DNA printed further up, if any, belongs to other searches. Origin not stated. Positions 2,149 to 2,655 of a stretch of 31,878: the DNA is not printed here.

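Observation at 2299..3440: Operator-controlled cluster of three small ORFs ending in an RHH regulator: acr-aca-like anti-defence operon architecture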

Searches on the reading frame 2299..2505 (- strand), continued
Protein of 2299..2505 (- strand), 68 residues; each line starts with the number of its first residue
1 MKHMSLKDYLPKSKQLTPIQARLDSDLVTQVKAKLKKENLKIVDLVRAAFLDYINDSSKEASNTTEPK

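Call 69: fold_search(model_id=the predicted structure, library=pdb)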
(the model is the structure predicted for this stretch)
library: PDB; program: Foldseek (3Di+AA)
matches with E <= 10: 9; with E <= 0.001: 0
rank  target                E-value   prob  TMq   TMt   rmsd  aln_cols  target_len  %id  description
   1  2kil_MODEL_1_A        2.9e+00  0.07  0.33  0.14  13.4        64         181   19  NMR structure of the H103G mutant SO2144 H-NOX domain from Shewanella oneidensis in the Fe(II)CO ligation stat (released 2009-11-17)
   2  1par_A                4.3e+00  0.18  0.56  0.67   3.4        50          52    8  DNA RECOGNITION BY BETA-SHEETS IN THE ARC REPRESSOR-OPERATOR CRYSTAL STRUCTURE (released 1994-07-31)
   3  6sbx_A                4.7e+00  0.14  0.53  0.61   3.7        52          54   10  CdbA Form Two (released 2020-04-22)
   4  6sbx_C                5.0e+00  0.13  0.52  0.59   3.8        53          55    9  CdbA Form Two (released 2020-04-22)
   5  7zg5_C                5.5e+00  0.16  0.59  0.48   7.3        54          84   11  The crystal structure of Salmonella TacAT3-DNA complex (released 2023-10-11)
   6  3qoq_D                5.9e+00  0.16  0.59  0.75   1.9        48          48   10  Crystal Structure of the Transcription Factor AmrZ in Complex with the 18 Base Pair amrZ1 Binding Site (released 2012-02-15)
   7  1bdv_B                6.4e+00  0.12  0.54  0.64   7.7        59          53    7  ARC FV10 COCRYSTAL (released 1999-01-06)
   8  1ea4_B                8.2e+00  0.12  0.50  0.72   1.7        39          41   10  TRANSCRIPTIONAL REPRESSOR COPG/22bp dsDNA COMPLEX (released 2001-07-05)
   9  6sbw                  9.6e+00  0.08  0.51  0.64   3.5        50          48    6  CdbA Form One (released 2020-04-22)

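Call 94: search_protein_families(library=phrogs, proteins=[L001:586-1011:-, L007:3273-4184:-, L005:2008-2844:-, L004:1892-2821:-, L007:4416-4760:+, L007:4738-5004:+, L007:5631-5930:+, L007:5935-6501:+, L004:3801-4286:+], max_evalue=0.01)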
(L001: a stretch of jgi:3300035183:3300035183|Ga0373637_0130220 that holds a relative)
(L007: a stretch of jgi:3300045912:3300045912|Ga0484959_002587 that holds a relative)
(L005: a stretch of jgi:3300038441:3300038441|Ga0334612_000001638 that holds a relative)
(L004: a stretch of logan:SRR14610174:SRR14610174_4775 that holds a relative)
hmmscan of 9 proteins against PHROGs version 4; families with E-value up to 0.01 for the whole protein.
L001:586-1011:- (141 aa): 0 families

L007:3273-4184:- (303 aa): 7 families
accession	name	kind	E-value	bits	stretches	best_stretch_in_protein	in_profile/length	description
phrog_620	-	DNA, RNA and nucleotide metabolism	8e-13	50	2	201-285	148-216/217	ParB-like partition protein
phrog_498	-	other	8.1e-09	35.5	1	12-131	36-149/633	DNA methyltransferase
phrog_1033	-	DNA, RNA and nucleotide metabolism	2.9e-07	31.6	1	37-102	61-124/334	ParB-like partition protein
phrog_27360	-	unknown function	0.00015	22.1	1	30-95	27-93/312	-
phrog_2159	-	DNA, RNA and nucleotide metabolism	0.00077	19.9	1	31-98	81-147/365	ParB-like partition protein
phrog_4715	-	DNA, RNA and nucleotide metabolism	0.007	15.8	0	27-103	164-233/630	ParB-like partition protein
phrog_9353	-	unknown function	0.0073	17.2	0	28-125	28-122/245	-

L005:2008-2844:- (278 aa): 4 families
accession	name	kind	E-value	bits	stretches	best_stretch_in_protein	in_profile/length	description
phrog_498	-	other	1.4e-07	31.5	1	15-128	38-145/633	DNA methyltransferase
phrog_723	-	DNA, RNA and nucleotide metabolism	8.4e-05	23.5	1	13-134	14-128/223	ParB-like partition protein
phrog_940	-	DNA, RNA and nucleotide metabolism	0.00032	21.1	1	13-148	7-132/388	nuclease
phrog_1033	-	DNA, RNA and nucleotide metabolism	0.00045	21.1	1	13-94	34-116/334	ParB-like partition protein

L004:1892-2821:- (309 aa): 0 families

L007:4416-4760:+ (114 aa): 0 families

L007:4738-5004:+ (88 aa): 0 families

L007:5631-5930:+ (99 aa): 15 families
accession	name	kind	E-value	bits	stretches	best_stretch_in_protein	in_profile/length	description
phrog_398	-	unknown function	1.5e-13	51.9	1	4-68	135-204/225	-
phrog_1588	-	unknown function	8.3e-10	39.6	1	3-71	25-86/132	-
phrog_7785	-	DNA, RNA and nucleotide metabolism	1.4e-07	32.6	1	12-57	67-112/147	HNH endonuclease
phrog_17884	-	unknown function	2.9e-07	31.7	1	43-69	11-37/64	-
phrog_22514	-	DNA, RNA and nucleotide metabolism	3.5e-07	31.5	1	16-58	67-110/187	HNH endonuclease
phrog_2214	-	DNA, RNA and nucleotide metabolism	5.1e-07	30.1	1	2-73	181-253/429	HNH endonuclease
phrog_7370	-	DNA, RNA and nucleotide metabolism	5e-05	24.3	1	15-57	41-84/115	HNH endonuclease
phrog_333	-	DNA, RNA and nucleotide metabolism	8.9e-05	23.7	1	17-55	35-77/138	HNH endonuclease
phrog_96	-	DNA, RNA and nucleotide metabolism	0.00012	22.6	1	13-59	256-305/334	HNH endonuclease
phrog_144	-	DNA, RNA and nucleotide metabolism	0.0024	18.5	1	16-58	85-134/175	HNH endonuclease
phrog_23141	-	unknown function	0.0032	18.4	1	25-70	5-52/71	-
phrog_5956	-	DNA, RNA and nucleotide metabolism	0.0043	17.7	1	12-58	56-109/138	HNH endonuclease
phrog_32453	-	DNA, RNA and nucleotide metabolism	0.005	18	1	16-81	73-140/175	HNH endonuclease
phrog_589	-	DNA, RNA and nucleotide metabolism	0.0063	17.3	1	15-57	91-139/179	HNH endonuclease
phrog_740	-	DNA, RNA and nucleotide metabolism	0.0086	16.1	1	15-56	38-84/332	HNH endonuclease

L007:5935-6501:+ (188 aa): 2 families
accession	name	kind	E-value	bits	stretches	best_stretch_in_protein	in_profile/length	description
phrog_11298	-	unknown function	0.0013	19.6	1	48-125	38-115/273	-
phrog_14083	-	unknown function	0.0017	17.3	1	16-137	729-845/879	-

L004:3801-4286:+ (161 aa): 0 families

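Call 95: search_protein_families(library=ncbifam, proteins=[window:2299-2496:-, L001:586-1011:-], max_evalue=0.1)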
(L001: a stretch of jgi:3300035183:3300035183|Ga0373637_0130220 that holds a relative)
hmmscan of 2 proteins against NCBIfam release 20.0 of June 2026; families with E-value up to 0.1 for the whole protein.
window:2299-2496:- (65 aa): 1 family
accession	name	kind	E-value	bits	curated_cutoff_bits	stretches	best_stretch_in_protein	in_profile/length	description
NF008412.0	PRK11235.1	equivalog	0.0029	17.8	96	1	15-56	3-43/80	type II toxin-antitoxin system RelB/DinJ family antitoxin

L001:586-1011:- (141 aa): 1 family
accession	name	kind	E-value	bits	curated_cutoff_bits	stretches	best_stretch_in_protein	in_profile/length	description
NF006190.0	PRK08324.1-4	equivalog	0.042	11.9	1014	1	2-81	329-407/689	bifunctional aldolase/short-chain dehydrogenase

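Call 110: find_related_loci(query=A7, collection=genome_contigs, flank=5000)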
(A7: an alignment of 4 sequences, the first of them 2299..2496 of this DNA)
Query A7 (65 aa) in genome_contigs; peptide patterns used: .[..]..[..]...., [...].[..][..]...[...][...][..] (x = any residue, [..] = any of these).
92 stretches matched a pattern, but none encodes a relative of the query by tblastn (E <= 1e-3).

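Call 111: find_encoding_contigs(protein=P0079, flank=5000, max_places=2)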
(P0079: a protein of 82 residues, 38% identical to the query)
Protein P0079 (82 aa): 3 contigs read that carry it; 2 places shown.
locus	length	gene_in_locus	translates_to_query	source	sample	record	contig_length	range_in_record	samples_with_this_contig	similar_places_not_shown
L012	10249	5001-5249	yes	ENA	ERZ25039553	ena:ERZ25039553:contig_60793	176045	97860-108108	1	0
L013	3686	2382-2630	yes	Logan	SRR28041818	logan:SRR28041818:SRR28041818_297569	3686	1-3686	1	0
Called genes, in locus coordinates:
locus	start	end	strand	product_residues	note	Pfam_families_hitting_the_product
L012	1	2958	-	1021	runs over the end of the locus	PF00873:ACR_tran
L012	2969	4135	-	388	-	PF25917:BSH_RND (faint), PF25973:BSH_CzcB, PF25944:Beta-barrel_RND, PF25954:Beta-barrel_RND_2, PF25989:YknX_C (weak)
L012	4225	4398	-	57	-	PF02321:OEP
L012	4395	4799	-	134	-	-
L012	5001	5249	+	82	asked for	-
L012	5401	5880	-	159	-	PF06800:Sugar_transport (weak), PF07168:Ureide_permease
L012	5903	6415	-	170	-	PF07168:Ureide_permease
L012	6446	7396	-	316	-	PF00294:PfkB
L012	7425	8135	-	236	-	PF01791:DeoC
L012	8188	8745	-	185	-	PF12903:DUF3830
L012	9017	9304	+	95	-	PF00962:A_deaminase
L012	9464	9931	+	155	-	PF00962:A_deaminase, PF19326:AMP_deaminase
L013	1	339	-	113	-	?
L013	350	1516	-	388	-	PF25917:BSH_RND (faint), PF25973:BSH_CzcB, PF25944:Beta-barrel_RND, PF25954:Beta-barrel_RND_2, PF25989:YknX_C (weak)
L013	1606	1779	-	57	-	PF02321:OEP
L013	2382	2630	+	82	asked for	-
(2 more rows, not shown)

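Call 112: find_encoding_contigs(protein=P0081, flank=5000, max_places=2)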
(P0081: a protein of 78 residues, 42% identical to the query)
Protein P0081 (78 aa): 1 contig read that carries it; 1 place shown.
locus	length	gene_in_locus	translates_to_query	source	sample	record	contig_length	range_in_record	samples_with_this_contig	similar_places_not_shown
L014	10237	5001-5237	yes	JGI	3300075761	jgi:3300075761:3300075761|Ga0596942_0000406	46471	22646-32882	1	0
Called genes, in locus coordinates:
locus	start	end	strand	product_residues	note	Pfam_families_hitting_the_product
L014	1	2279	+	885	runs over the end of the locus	PF12704:MacB_PCD, PF02687:FtsX, PF12704:MacB_PCD, PF02687:FtsX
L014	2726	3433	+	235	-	PF05988:DUF899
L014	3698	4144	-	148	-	PF17648:Luciferase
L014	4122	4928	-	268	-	PF23441:SDR (weak), PF00106:adh_short, PF08659:KR, PF13561:adh_short_C2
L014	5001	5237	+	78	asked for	-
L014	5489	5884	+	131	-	-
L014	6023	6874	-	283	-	PF00491:Arginase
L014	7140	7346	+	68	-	-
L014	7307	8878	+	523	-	PF02805:Ada_Zn_binding, PF12833:HTH_18, PF06029:AlkA_N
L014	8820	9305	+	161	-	PF02870:Methyltransf_1N, PF01035:DNA_binding_1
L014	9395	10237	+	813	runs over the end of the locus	PF12704:MacB_PCD, PF02687:FtsX, PF12704:MacB_PCD, PF02687:FtsX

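Call 115: search_dna_similar(query=window:2299-2496:-, collection=phages, mode=protein, max_evalue=0.1, max_rows=20)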
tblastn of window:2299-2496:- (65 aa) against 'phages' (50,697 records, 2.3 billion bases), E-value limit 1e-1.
No match.

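Call 120: search_dna_similar(query=window:2299-2496:-, collection=plasmids, mode=protein, max_evalue=0.1, max_rows=15)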
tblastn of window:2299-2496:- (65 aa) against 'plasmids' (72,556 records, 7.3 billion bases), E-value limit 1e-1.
No match.
